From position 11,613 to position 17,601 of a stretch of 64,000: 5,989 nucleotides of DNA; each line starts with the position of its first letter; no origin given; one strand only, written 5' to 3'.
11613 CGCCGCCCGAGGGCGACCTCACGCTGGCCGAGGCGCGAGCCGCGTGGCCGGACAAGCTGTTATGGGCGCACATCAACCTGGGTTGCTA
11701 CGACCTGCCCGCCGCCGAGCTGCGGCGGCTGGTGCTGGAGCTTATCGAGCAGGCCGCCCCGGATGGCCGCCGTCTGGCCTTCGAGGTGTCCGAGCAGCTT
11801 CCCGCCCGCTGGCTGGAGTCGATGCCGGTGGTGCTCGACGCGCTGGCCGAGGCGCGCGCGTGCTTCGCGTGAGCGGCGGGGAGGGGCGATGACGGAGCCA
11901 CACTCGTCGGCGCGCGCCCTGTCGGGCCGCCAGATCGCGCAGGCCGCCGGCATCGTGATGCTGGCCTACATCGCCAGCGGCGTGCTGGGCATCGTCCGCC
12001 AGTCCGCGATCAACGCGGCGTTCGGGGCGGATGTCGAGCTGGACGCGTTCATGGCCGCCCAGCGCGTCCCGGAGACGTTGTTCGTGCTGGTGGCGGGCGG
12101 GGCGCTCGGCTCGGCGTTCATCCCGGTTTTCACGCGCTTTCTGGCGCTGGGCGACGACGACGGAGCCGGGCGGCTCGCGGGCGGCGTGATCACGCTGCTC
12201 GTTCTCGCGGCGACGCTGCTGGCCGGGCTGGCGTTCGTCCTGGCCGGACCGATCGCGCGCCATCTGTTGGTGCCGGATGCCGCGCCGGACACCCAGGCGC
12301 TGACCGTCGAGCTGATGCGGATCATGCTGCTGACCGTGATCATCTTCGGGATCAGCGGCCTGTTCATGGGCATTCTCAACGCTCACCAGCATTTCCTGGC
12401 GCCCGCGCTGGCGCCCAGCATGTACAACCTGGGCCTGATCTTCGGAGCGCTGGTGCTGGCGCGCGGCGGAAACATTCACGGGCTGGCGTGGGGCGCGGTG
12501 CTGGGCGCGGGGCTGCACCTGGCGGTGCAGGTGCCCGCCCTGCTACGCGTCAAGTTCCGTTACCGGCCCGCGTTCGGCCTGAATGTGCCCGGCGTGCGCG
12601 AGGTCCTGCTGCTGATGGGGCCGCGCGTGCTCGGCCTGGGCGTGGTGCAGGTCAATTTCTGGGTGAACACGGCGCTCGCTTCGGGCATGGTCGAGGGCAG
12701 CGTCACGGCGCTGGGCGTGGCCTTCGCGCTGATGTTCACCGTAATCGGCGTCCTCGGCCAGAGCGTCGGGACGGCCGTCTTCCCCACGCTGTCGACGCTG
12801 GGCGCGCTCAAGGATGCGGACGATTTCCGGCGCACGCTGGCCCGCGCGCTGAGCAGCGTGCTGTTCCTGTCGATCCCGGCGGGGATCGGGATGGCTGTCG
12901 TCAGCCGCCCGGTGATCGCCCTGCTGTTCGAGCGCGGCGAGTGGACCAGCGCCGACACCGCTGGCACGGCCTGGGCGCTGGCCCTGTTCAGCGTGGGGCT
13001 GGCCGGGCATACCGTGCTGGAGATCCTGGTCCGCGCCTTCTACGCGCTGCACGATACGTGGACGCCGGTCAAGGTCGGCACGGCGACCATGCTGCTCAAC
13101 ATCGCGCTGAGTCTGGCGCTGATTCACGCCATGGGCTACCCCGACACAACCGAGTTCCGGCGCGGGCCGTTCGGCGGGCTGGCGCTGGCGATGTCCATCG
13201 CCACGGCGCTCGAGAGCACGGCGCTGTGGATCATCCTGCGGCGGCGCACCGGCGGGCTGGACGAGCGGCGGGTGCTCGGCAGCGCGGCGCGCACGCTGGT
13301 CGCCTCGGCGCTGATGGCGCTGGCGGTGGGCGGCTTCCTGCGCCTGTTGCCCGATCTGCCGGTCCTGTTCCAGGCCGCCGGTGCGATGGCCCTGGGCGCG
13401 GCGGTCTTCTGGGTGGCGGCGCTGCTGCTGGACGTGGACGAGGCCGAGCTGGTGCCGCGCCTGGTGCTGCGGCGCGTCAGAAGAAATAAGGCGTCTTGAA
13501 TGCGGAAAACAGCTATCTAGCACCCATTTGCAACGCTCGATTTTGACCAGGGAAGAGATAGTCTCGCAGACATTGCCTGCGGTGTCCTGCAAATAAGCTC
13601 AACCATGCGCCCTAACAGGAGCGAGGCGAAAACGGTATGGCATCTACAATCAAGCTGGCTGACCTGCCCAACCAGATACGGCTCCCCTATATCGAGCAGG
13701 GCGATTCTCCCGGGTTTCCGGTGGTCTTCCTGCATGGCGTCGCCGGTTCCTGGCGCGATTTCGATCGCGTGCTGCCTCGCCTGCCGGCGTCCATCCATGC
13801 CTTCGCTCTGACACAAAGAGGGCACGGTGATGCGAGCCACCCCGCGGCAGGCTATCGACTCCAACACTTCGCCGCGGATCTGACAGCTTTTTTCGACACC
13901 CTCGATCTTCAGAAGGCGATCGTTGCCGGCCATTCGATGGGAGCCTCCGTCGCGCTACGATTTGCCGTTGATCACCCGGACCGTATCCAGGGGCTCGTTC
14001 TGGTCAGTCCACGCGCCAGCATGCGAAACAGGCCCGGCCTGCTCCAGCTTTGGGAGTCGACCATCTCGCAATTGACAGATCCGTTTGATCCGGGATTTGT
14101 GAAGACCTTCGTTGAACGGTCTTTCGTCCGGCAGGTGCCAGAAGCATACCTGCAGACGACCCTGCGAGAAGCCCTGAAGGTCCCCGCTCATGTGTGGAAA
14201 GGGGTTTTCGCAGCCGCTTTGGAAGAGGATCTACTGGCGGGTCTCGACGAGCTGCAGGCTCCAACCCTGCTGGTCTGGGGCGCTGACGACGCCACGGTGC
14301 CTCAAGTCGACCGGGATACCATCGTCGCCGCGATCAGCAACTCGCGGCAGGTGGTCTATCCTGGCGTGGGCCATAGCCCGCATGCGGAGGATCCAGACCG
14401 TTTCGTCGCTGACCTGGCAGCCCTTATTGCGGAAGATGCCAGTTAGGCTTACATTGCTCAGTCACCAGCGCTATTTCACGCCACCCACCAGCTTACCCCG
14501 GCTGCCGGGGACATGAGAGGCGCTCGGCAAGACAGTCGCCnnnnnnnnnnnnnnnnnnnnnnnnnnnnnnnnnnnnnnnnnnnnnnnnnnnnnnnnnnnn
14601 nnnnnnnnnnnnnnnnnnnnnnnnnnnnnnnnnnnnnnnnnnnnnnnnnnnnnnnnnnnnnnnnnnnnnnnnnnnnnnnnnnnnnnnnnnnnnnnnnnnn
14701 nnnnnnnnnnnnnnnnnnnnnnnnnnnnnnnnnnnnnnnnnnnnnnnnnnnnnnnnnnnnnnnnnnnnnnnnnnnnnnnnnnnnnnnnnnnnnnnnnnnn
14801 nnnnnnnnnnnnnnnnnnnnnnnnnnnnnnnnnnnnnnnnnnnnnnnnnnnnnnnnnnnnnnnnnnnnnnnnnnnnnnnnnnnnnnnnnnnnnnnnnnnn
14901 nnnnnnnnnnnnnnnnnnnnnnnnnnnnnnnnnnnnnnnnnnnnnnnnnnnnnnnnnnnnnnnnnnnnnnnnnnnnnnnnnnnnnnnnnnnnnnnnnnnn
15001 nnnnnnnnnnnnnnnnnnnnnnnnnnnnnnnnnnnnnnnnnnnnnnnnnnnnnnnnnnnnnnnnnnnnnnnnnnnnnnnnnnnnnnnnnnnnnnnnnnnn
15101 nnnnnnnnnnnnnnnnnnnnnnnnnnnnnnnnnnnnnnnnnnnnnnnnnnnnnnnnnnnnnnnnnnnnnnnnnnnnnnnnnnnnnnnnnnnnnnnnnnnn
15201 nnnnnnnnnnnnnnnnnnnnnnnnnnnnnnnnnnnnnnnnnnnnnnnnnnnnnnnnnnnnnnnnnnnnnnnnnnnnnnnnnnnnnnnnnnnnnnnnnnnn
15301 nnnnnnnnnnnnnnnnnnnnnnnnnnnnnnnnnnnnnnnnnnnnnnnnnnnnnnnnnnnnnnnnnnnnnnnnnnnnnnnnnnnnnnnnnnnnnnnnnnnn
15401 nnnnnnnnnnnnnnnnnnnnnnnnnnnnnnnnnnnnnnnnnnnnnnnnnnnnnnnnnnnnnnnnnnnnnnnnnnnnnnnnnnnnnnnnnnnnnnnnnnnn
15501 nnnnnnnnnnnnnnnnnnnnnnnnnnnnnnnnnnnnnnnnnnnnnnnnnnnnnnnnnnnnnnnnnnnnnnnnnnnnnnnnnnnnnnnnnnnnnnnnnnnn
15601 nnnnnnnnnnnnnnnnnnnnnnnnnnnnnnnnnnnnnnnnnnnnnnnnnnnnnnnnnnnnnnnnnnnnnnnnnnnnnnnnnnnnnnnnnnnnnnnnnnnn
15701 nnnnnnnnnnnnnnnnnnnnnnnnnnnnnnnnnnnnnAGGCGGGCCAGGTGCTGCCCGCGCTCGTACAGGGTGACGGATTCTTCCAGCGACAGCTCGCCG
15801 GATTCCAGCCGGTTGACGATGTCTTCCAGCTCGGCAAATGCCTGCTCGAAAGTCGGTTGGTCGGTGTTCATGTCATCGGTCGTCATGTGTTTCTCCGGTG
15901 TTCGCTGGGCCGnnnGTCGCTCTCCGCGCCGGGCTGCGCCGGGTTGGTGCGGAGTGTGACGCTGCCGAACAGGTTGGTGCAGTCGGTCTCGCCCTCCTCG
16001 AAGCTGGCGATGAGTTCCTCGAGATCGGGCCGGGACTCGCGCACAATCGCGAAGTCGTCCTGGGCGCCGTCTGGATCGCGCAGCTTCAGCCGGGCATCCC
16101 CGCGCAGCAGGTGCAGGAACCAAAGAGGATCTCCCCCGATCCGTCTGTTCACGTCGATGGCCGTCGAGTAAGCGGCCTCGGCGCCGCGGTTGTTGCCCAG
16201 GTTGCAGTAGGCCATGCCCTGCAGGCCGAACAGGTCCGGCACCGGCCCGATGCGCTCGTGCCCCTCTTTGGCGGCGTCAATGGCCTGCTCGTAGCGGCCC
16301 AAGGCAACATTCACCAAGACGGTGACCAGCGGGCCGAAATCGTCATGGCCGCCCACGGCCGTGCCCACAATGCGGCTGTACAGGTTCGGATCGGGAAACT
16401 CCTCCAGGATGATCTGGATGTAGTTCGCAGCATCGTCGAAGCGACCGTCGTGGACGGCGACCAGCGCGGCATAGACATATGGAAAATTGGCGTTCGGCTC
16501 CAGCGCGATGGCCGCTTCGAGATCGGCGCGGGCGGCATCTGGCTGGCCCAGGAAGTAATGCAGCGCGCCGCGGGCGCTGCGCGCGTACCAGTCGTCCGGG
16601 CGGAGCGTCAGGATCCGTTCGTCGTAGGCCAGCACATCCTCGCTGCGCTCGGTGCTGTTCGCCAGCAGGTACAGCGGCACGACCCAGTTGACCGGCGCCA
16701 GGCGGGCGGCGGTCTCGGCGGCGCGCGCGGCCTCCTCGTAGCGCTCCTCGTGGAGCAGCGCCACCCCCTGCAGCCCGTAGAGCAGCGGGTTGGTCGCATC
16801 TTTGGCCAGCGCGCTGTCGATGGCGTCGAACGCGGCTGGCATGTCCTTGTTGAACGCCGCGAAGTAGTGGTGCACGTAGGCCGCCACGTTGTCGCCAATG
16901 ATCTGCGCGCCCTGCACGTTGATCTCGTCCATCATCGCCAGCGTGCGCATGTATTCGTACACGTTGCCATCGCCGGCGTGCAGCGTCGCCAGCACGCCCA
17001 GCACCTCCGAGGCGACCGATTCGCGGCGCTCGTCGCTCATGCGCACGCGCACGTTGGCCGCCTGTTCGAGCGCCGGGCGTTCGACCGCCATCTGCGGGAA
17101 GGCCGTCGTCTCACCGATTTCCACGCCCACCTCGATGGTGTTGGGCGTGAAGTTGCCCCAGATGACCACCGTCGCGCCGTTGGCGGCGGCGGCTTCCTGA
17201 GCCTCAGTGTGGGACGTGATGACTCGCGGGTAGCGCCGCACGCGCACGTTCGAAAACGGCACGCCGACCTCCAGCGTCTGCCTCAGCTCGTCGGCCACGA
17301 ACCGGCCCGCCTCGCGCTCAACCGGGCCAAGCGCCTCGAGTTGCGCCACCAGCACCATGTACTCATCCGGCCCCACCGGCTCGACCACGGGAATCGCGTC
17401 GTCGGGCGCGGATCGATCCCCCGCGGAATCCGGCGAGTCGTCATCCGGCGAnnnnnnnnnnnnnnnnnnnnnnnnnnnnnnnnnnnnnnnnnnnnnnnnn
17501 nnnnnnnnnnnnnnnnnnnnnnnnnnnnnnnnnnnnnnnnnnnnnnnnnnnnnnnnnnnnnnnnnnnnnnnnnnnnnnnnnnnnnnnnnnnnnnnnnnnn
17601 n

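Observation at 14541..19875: ExoVII subunit genes split by a receptor Ser/Thr kinase and followed by a long pentapeptide-repeat protein: possible topoisomerase-damage module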

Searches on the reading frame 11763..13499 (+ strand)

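Call 11: search_protein_families(library=pfam, proteins=[window:11763-13499:+], max_evalue=0.001)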
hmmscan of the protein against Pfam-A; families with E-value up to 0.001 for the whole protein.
window:11763-13499:+ (578 aa): 3 families
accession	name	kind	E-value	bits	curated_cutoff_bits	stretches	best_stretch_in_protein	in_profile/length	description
PF03023.19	MurJ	-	2.4e-92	310.4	27.4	1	83-527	1-434/451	Lipid II flippase MurJ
PF13440.11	Polysacc_synt_3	-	1.7e-07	31.2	23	1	144-390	52-285/293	Polysaccharide biosynthesis protein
PF01554.23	MatE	-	0.00056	20.1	24.9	0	90-215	25-145/161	MatE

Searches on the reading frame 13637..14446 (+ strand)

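Call 11: search_protein_families(library=pfam, proteins=[window:13637-14446:+], max_evalue=0.001)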
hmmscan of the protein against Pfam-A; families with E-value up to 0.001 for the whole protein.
window:13637-14446:+ (269 aa): 9 families
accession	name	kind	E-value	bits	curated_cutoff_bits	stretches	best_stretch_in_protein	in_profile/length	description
PF00561.26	Abhydrolase_1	-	2.8e-28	99.7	25.8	1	28-253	2-245/245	alpha/beta hydrolase fold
PF12697.13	Abhydrolase_6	-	2.6e-26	94.1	26.3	1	29-258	1-216/217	Alpha/beta hydrolase family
PF12146.15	Hydrolase_4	-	1.1e-24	87.5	27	1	29-251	7-237/239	Serine aminopeptidase, S33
PF03096.20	Ndr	-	6.1e-10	38.7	23.3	1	75-224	82-236/283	Ndr family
PF00756.26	Esterase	-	3.3e-05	24.2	22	1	86-136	110-154/251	Putative esterase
PF00975.26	Thioesterase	-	6.2e-05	23.8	26.4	1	28-142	2-119/226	Thioesterase domain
PF06821.19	Ser_hydrolase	-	9.9e-05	22.8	22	0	92-132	55-97/172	Serine hydrolase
PF12695.13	Abhydrolase_5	-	0.00011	22.5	27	1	88-124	53-88/164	Alpha/beta hydrolase family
PF07819.20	PGAP1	-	0.00027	21.2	24.3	0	26-82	4-53/233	PGAP1-like alpha/beta domain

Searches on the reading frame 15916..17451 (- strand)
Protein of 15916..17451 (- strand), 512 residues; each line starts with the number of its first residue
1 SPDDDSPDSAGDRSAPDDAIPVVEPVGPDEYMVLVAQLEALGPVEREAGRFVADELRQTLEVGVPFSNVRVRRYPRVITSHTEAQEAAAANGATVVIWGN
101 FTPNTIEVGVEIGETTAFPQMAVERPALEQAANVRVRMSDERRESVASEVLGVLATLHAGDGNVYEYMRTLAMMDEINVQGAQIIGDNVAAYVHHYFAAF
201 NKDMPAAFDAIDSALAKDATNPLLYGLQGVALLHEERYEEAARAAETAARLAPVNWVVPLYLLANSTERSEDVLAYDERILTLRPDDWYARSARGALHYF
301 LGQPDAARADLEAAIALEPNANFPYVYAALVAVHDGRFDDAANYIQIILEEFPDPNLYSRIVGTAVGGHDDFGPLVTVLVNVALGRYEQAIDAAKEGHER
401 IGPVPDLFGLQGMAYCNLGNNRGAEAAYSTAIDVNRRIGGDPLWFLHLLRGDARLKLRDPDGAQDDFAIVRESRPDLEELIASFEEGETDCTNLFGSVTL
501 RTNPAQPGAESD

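Call 46: predict_structure(alignment_id=A1)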
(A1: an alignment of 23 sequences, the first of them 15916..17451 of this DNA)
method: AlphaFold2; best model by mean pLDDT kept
length: 512 residues; sequences in the alignment: 23
mean_pLDDT: 91.3   pTM: 0.88
mean pLDDT of the five models: 91.3, 90.9, 90.3, 90.1, 89.9
residues with pLDDT >= 90: 432; 70-90: 43; 50-70: 6; < 50: 31
segments of 3 or more residues with pLDDT < 50: 1-3, 5-16, 497-512
pLDDT, mean of each block of 10 residues (from residue 1): 43 56 95 98 87 96 93 97 98 98 96 96 96 97 95 98 96 93 97 98 96 98 98 96 98 96 95 98 97 96 96 97 96 91 95 91 81 92 96 94 94 97 98 94 92 97 97 92 93 63 34 29
secondary structure, 60 per line:
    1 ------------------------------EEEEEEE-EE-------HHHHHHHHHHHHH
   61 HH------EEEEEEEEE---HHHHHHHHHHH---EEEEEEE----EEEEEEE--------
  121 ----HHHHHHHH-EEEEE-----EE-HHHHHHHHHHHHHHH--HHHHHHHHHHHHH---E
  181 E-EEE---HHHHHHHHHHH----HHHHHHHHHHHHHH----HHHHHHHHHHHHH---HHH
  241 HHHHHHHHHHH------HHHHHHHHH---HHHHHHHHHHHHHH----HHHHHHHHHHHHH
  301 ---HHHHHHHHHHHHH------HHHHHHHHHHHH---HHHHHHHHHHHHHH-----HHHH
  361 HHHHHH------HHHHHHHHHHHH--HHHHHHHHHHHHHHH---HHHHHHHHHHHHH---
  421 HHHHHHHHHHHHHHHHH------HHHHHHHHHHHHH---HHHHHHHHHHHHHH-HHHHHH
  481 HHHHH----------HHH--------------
elements in order: E31-37 H48-62 E69-77 H81-91 E95-101 E106-112 H125-132 E134-138 H147-161 H164-176 E183-185 H189-199 H204-217 H222-234 H238-251 H258-266 H270-283 H288-300 H304-316 H323-334 H338-351 H357-366 H373-384 H387-401 H405-417 H421-437 H444-456 H460-473 H475-485

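Call 50: fold_search(model_id=the predicted structure, library=pdb)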
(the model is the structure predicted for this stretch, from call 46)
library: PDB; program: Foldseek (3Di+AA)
matches with E <= 10: 1607; with E <= 0.001: 206
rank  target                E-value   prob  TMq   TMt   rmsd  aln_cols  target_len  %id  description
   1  8chy                  2.5e-09  1.00  0.31  0.53   9.8       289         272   20  Crystal structure of an 8-repeat consensus TPR superhelix with Zinc. (released 2024-02-21)
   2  9qhb                  5.7e-09  1.00  0.32  0.56   9.7       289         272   20  Crystal structure of 16-repeat CTPR protein with eliminated coordination sites (released 2025-10-22)
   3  6eou                  1.5e-07  1.00  0.33  0.47  12.7       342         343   17  O-GlcNAc transferase TPR domain with the intellectual disability associated mutation L254F (released 2018-05-09)
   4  7yeh_A                2.0e-07  1.00  0.33  0.18  12.7       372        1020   18  Cryo-EM structure of human OGT-OGA complex (released 2023-07-12)
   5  6vbu_4                9.3e-07  1.00  0.33  0.42  11.8       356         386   14  Structure of the bovine BBSome complex (released 2020-01-29)
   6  6voa_E                9.7e-07  1.00  0.34  0.43  11.8       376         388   15  Cryo-EM structure of the BBSome-ARL6 complex (released 2020-06-24)
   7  6vbv_4                9.7e-07  1.00  0.34  0.43  11.8       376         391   15  Structure of the bovine BBSome:ARL6:GTP complex (released 2020-01-29)
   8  7ntf_A                9.7e-07  1.00  0.33  0.20  13.1       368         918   18  Cryo-EM structure of unliganded O-GlcNAc transferase (released 2021-11-17)
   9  1w3b_B                1.1e-06  1.00  0.32  0.43  11.6       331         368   16  The superhelical TPR domain of O-linked GlcNAc transferase reveals structural similarities to importin alpha. (released 2004-09-09)
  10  7yea_A                1.2e-06  1.00  0.32  0.18  15.5       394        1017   18  Human O-GlcNAc transferase Dimer (released 2023-07-12)
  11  9qhc_B                1.3e-06  1.00  0.32  0.55   9.7       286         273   20  Crystal structure of 8-repeat CTPR protein with eliminated coordination sites (released 2025-10-22)
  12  1w3b_A                1.3e-06  1.00  0.33  0.42  14.6       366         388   16  The superhelical TPR domain of O-linked GlcNAc transferase reveals structural similarities to importin alpha. (released 2004-09-09)
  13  9qhc_A                2.0e-06  1.00  0.32  0.55  10.6       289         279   20  Crystal structure of 8-repeat CTPR protein with eliminated coordination sites (released 2025-10-22)
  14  8dth_B                2.6e-06  1.00  0.28  0.22  13.2       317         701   15  Cryo-EM structure of Arabidopsis SPY alternative conformation 2 (released 2023-03-08)
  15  5g04_K                3.8e-06  1.00  0.35  0.36   8.0       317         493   16  Structure of the human APC-Cdc20-Hsl1 complex (released 2016-05-25)
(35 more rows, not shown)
